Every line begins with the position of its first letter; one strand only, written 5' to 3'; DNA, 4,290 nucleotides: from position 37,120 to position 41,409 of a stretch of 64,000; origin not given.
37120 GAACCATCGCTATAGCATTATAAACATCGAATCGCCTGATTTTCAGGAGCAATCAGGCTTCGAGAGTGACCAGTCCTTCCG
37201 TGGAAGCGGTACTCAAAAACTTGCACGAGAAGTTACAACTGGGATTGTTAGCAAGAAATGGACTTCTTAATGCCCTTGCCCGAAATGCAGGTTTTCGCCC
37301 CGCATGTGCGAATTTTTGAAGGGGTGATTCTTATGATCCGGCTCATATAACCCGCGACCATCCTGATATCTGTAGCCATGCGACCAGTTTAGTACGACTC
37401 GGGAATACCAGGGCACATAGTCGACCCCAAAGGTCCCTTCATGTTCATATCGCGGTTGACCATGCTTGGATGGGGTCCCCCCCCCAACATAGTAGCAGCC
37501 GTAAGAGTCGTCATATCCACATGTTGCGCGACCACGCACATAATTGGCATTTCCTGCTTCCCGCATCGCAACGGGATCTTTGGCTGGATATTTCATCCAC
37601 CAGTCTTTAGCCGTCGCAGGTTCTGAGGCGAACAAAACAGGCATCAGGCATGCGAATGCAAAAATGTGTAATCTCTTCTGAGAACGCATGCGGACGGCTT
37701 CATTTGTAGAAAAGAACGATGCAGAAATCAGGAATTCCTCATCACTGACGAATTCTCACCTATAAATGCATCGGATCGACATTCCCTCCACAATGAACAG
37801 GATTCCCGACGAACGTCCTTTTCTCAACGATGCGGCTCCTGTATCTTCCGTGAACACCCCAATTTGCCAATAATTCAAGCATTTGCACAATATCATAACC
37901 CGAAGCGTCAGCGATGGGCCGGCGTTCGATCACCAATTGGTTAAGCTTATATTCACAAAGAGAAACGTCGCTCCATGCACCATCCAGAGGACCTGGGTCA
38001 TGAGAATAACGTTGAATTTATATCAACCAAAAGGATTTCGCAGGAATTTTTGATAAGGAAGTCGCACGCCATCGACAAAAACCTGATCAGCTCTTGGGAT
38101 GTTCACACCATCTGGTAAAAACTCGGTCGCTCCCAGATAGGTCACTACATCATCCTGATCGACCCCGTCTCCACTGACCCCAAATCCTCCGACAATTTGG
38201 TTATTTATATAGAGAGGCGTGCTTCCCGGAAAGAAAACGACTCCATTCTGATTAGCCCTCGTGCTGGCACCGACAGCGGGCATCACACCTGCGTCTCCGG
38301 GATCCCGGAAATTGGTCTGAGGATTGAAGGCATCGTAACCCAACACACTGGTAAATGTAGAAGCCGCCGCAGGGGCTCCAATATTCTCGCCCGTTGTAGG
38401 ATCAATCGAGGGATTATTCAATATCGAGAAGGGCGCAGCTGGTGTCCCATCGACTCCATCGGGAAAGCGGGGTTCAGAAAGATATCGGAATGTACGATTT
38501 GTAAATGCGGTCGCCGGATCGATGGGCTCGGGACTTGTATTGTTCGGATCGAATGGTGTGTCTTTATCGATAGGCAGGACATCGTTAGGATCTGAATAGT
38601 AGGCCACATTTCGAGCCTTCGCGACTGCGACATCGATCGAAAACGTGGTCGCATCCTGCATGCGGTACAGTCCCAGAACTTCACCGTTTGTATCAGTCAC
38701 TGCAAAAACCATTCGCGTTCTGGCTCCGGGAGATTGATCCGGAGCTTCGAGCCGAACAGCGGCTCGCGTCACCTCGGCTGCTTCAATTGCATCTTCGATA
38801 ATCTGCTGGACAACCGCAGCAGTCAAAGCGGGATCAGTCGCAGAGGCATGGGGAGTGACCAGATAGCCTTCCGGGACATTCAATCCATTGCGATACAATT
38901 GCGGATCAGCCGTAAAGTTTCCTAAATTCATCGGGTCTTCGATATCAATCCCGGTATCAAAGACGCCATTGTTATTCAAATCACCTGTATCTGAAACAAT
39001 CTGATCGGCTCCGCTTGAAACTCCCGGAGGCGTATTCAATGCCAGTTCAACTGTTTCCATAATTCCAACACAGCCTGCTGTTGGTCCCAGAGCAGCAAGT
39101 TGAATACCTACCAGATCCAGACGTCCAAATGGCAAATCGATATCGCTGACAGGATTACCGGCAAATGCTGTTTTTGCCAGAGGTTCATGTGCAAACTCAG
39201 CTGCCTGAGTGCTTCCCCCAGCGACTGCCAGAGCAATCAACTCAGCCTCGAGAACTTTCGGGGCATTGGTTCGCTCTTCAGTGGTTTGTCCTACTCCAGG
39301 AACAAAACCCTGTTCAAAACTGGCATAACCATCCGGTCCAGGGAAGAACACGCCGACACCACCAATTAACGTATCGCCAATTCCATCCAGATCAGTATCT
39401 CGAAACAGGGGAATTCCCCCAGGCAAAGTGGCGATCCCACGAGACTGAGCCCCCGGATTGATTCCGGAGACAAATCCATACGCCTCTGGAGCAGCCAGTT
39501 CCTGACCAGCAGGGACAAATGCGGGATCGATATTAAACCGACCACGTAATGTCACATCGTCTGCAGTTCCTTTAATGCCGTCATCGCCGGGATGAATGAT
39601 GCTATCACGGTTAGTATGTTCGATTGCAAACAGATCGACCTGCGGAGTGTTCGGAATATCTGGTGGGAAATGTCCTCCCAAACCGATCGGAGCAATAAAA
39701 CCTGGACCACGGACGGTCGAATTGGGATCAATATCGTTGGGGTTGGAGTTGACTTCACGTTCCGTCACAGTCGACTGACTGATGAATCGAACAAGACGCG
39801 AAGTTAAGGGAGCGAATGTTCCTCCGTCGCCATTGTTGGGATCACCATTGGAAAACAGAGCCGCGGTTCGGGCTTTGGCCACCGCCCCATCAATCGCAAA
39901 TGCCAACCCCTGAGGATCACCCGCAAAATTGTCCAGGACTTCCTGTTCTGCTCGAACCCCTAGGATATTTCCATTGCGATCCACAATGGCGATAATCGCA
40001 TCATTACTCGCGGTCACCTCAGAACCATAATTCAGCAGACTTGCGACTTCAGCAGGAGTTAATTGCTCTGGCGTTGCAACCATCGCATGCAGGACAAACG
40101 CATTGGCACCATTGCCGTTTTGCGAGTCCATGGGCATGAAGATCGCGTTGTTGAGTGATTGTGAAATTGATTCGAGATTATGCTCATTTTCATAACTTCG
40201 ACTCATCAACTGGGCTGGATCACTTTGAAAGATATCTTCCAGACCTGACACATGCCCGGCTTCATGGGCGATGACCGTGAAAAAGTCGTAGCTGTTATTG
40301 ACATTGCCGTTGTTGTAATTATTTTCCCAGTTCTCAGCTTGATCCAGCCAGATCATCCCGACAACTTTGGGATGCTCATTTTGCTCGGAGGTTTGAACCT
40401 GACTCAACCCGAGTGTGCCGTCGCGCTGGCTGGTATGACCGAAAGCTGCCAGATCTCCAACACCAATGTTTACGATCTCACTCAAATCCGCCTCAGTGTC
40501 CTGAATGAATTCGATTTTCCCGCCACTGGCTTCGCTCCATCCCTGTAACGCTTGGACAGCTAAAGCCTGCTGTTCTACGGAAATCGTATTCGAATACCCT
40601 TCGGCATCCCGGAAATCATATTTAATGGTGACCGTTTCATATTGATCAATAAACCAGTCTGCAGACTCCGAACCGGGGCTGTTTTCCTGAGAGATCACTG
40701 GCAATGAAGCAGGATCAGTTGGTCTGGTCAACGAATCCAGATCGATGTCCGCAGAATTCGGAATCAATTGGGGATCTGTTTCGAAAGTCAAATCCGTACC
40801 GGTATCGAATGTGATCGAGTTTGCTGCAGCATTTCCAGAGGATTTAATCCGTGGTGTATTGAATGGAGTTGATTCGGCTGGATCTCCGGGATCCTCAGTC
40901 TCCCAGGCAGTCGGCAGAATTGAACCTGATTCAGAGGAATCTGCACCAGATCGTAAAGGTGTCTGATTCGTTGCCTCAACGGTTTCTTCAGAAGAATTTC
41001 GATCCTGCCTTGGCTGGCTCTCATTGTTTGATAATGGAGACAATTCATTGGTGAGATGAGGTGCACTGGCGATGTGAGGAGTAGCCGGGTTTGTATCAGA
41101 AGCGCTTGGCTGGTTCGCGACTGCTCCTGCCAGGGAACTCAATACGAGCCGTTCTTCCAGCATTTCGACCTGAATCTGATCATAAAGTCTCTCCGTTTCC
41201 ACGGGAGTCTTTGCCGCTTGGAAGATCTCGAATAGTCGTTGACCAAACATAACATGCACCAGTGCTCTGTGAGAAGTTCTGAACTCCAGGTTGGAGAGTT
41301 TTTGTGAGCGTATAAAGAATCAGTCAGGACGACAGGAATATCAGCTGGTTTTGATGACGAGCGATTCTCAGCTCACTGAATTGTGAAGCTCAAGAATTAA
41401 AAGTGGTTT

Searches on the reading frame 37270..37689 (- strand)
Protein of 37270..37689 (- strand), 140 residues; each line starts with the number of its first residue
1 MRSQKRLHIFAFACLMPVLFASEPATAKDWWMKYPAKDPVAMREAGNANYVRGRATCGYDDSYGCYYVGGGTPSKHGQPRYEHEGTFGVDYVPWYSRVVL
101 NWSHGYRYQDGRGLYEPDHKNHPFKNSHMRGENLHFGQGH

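Call 72: search_protein_families(library=ncbifam, proteins=[window:37270-37689:-], max_evalue=0.001)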
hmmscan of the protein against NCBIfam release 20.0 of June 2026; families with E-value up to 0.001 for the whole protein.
window:37270-37689:- (140 aa): 0 families

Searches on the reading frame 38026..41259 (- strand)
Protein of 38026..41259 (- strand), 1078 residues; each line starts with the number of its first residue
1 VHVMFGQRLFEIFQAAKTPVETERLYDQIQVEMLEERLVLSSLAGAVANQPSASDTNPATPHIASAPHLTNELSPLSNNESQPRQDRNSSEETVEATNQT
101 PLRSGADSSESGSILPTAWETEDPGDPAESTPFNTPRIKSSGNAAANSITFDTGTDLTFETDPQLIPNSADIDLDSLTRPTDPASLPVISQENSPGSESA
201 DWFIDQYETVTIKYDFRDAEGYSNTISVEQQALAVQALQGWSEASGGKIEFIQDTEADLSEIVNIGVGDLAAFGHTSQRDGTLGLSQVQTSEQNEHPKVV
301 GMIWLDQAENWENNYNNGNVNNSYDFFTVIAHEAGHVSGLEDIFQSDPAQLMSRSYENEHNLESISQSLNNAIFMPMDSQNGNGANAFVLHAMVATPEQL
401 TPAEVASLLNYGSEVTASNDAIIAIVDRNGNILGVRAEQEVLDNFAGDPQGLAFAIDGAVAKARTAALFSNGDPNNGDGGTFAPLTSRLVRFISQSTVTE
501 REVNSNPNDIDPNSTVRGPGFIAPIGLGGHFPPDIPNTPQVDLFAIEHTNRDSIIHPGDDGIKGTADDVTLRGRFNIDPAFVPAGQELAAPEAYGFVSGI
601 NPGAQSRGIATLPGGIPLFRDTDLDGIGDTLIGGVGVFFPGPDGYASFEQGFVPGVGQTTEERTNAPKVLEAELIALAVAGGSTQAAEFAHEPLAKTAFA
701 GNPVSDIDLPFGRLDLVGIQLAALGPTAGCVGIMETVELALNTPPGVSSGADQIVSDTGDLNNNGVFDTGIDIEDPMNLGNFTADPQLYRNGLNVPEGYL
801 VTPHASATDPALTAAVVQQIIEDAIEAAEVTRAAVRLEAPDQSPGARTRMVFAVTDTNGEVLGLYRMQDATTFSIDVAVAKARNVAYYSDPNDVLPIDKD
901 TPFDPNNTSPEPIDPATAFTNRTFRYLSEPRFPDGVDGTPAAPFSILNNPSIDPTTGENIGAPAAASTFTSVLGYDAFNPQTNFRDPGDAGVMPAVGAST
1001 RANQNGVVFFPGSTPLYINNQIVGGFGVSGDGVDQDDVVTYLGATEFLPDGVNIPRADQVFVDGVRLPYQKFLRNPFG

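Call 9: search_protein_families(library=pfam, proteins=[window:38026-41259:-], max_evalue=0.001)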
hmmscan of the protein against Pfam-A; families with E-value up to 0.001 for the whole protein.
window:38026-41259:- (1078 aa): 2 families
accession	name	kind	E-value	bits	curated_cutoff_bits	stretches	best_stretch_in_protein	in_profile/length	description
PF03928.20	HbpS-like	-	8.5e-14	52.1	25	2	994-1039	78-122/128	Haem degrading protein HbpS-like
PF00413.30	Peptidase_M10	-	2.2e-09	37.8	24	1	211-360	6-140/159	Matrixin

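Call 72: search_protein_families(library=ncbifam, proteins=[window:38026-41259:-], max_evalue=0.001)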
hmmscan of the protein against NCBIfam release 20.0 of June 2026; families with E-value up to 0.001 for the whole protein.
window:38026-41259:- (1078 aa): 2 families
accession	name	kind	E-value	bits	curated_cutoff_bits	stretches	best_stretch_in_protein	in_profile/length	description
NF038122.1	metallo_LGF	subfamily_domain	0.00026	21.1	80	1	264-339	89-156/274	NF038122 family metalloprotease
NF033628.1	snapalysin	exception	0.00069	19.5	300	0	321-353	143-175/207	snapalysin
